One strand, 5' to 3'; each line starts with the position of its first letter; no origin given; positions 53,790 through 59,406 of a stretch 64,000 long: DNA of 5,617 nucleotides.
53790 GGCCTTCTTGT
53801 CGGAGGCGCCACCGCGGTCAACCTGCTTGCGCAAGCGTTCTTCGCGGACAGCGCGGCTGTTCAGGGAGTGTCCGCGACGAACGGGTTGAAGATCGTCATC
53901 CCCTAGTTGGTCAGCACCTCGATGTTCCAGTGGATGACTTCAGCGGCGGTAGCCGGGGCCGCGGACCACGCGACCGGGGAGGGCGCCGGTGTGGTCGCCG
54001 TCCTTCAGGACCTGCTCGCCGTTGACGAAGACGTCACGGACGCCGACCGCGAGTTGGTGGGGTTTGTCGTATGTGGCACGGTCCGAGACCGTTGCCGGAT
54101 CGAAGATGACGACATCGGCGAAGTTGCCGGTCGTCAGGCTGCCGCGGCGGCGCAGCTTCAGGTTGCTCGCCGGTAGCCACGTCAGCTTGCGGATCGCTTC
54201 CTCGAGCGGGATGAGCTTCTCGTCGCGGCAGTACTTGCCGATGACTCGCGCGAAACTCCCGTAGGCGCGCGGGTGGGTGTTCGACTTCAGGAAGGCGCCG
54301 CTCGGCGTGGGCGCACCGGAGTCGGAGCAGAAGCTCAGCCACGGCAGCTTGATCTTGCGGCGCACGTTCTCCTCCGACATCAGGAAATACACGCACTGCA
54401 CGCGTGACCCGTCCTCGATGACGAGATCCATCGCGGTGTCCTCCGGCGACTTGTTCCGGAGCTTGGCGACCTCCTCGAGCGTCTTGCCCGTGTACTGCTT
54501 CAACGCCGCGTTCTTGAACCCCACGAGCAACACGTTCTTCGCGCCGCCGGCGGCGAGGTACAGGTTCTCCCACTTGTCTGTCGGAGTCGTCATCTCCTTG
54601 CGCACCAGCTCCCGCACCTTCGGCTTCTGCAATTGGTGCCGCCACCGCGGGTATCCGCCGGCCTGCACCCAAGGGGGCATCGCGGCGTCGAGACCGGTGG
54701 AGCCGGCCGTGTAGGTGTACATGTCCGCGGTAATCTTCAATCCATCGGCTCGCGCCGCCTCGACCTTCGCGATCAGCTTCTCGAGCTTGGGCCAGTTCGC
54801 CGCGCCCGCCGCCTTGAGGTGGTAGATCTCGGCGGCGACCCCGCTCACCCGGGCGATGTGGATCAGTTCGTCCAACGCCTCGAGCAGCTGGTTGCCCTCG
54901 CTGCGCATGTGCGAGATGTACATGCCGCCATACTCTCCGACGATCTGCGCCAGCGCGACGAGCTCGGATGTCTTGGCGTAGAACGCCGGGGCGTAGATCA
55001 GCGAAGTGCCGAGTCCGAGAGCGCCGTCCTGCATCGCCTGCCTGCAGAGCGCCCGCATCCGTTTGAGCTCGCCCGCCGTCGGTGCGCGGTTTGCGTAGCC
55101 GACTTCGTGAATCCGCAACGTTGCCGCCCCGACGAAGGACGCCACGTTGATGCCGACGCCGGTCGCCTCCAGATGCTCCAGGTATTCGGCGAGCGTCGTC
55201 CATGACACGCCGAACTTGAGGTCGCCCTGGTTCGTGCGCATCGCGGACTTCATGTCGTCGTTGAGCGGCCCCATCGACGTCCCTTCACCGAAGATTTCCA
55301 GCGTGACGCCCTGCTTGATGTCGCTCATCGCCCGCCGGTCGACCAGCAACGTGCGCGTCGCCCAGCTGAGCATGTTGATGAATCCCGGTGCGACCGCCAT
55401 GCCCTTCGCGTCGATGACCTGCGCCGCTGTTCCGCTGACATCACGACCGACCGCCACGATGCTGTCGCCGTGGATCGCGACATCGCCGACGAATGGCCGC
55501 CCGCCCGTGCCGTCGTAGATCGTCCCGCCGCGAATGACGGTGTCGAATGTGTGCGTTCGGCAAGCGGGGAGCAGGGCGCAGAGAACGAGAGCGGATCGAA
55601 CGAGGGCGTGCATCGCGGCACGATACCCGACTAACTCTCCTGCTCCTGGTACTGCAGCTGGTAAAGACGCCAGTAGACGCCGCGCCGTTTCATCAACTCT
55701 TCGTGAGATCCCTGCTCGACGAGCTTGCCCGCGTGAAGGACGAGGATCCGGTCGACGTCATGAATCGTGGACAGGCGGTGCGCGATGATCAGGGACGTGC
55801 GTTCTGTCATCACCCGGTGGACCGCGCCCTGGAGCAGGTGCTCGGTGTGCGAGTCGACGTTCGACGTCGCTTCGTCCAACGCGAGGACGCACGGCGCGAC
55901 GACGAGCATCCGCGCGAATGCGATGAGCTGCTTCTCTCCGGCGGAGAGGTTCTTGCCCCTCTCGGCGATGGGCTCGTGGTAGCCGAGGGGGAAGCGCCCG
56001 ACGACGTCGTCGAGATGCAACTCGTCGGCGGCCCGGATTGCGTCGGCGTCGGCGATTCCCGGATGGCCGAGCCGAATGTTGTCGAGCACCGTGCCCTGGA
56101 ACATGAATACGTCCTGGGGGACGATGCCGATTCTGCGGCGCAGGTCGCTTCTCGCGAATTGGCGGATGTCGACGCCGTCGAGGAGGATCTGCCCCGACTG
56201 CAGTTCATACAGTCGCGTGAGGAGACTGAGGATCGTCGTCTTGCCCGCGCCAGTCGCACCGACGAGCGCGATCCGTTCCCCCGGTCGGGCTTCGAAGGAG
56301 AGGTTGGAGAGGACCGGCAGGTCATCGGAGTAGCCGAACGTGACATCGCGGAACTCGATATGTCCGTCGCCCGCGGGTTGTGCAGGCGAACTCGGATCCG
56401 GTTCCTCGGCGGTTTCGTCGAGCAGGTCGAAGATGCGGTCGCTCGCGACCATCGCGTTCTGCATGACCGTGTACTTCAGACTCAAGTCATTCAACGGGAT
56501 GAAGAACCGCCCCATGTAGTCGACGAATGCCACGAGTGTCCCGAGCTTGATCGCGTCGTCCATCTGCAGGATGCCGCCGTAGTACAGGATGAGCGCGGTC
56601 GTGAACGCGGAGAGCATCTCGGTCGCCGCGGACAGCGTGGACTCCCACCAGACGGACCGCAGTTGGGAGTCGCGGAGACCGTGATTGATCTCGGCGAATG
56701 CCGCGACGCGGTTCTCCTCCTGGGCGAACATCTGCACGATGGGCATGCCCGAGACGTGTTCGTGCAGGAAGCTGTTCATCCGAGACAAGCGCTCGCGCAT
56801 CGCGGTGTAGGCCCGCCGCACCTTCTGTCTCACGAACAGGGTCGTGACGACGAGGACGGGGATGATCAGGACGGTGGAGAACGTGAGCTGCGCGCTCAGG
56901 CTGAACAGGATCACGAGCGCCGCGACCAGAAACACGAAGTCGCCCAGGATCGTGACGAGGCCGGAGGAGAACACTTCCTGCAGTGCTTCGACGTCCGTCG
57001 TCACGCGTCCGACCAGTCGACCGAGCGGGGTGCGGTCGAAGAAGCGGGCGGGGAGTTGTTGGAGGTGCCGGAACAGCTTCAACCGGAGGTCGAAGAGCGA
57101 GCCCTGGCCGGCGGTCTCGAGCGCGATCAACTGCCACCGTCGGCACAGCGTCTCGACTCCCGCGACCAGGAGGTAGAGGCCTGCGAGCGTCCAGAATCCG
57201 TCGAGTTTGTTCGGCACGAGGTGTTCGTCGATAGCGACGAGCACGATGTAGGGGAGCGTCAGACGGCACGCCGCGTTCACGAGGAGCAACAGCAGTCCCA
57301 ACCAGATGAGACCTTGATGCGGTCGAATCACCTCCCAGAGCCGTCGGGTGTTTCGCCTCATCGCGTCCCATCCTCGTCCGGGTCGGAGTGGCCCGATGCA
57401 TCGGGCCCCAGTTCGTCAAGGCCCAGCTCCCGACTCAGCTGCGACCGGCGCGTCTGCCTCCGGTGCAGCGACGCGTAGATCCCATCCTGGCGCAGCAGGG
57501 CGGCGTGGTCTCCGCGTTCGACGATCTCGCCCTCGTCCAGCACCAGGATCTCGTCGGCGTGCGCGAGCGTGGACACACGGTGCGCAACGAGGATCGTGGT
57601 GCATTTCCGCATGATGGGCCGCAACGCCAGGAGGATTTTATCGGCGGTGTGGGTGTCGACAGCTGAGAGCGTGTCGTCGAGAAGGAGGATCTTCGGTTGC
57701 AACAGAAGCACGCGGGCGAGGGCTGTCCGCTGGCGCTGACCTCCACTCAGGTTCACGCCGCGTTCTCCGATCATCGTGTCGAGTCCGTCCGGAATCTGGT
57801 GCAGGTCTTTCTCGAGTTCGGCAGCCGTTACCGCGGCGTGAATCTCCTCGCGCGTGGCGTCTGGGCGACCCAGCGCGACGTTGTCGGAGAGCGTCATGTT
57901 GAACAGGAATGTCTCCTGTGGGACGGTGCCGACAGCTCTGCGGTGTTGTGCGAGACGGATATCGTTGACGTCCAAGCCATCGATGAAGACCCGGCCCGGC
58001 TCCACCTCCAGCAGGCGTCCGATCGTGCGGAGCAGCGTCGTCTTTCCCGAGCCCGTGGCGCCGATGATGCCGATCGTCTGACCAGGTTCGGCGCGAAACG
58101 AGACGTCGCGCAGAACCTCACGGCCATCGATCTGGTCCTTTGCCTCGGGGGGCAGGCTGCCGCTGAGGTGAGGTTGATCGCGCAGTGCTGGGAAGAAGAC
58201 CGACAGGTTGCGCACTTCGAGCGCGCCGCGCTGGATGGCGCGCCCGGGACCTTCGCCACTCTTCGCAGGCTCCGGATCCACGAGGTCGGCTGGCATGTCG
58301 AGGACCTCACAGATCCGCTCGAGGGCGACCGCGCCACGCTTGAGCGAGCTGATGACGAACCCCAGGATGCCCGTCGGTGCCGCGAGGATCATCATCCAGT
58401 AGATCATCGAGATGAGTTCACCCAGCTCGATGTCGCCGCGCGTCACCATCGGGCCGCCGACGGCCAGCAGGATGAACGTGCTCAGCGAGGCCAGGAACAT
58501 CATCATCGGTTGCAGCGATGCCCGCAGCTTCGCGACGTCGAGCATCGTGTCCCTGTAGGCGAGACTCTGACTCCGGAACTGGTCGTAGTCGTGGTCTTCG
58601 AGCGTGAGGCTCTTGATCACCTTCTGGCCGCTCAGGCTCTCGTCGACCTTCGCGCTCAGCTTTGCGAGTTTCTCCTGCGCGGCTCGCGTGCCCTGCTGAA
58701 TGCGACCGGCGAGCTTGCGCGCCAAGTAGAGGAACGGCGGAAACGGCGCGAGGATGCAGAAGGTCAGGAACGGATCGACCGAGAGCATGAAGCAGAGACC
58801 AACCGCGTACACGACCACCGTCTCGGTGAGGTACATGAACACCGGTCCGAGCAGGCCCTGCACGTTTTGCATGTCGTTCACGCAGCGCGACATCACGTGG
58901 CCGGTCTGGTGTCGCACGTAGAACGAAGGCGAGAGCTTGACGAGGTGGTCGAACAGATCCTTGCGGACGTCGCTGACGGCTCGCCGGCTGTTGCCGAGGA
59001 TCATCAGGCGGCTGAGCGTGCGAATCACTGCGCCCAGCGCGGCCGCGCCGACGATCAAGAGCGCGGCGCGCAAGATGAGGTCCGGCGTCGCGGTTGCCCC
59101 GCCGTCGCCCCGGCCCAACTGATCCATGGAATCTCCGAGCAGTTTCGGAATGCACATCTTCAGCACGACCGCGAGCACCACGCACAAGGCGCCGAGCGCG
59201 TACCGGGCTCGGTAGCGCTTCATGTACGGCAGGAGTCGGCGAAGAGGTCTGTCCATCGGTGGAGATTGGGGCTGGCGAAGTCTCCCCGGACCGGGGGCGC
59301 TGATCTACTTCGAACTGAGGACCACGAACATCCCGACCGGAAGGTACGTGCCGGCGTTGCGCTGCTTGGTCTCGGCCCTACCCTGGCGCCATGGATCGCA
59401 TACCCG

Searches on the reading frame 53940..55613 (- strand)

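Call 95: search_protein_families(library=pfam, proteins=[window:53940-55613:-], max_evalue=0.00001)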
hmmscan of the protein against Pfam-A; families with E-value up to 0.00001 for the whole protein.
window:53940-55613:- (557 aa): 1 family
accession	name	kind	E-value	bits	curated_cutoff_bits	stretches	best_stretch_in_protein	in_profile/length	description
PF07969.17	Amidohydro_3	-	2.7e-15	57.2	29.7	1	445-535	381-471/472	Amidohydrolase family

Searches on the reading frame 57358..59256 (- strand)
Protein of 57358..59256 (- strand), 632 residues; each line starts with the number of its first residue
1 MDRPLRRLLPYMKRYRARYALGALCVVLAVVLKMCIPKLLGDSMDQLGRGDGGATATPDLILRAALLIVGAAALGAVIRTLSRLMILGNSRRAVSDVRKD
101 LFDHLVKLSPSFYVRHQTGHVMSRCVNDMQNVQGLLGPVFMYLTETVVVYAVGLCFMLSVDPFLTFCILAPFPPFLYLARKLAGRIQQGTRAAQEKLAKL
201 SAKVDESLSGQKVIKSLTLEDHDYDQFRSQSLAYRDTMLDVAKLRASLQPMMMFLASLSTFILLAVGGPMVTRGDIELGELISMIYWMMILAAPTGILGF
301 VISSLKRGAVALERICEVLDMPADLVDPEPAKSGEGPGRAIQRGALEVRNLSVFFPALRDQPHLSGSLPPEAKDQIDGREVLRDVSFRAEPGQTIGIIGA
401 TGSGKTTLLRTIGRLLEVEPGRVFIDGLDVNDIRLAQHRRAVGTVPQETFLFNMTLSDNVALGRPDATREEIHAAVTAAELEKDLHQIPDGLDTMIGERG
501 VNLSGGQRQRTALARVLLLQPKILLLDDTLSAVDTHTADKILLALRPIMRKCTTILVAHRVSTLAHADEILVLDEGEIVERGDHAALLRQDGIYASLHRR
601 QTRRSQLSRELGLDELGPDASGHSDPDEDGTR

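Call 95: search_protein_families(library=pfam, proteins=[window:57358-59256:-], max_evalue=0.00001)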
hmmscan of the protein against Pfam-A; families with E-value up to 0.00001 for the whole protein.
window:57358-59256:- (632 aa): 2 families
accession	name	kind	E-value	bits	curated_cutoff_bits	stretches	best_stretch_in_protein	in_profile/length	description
PF00664.28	ABC_membrane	-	8.1e-40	137.7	28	1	21-292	3-271/274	ABC transporter transmembrane region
PF00005.33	ABC_tran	-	5.2e-30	105.3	25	1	382-529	1-135/137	ABC transporter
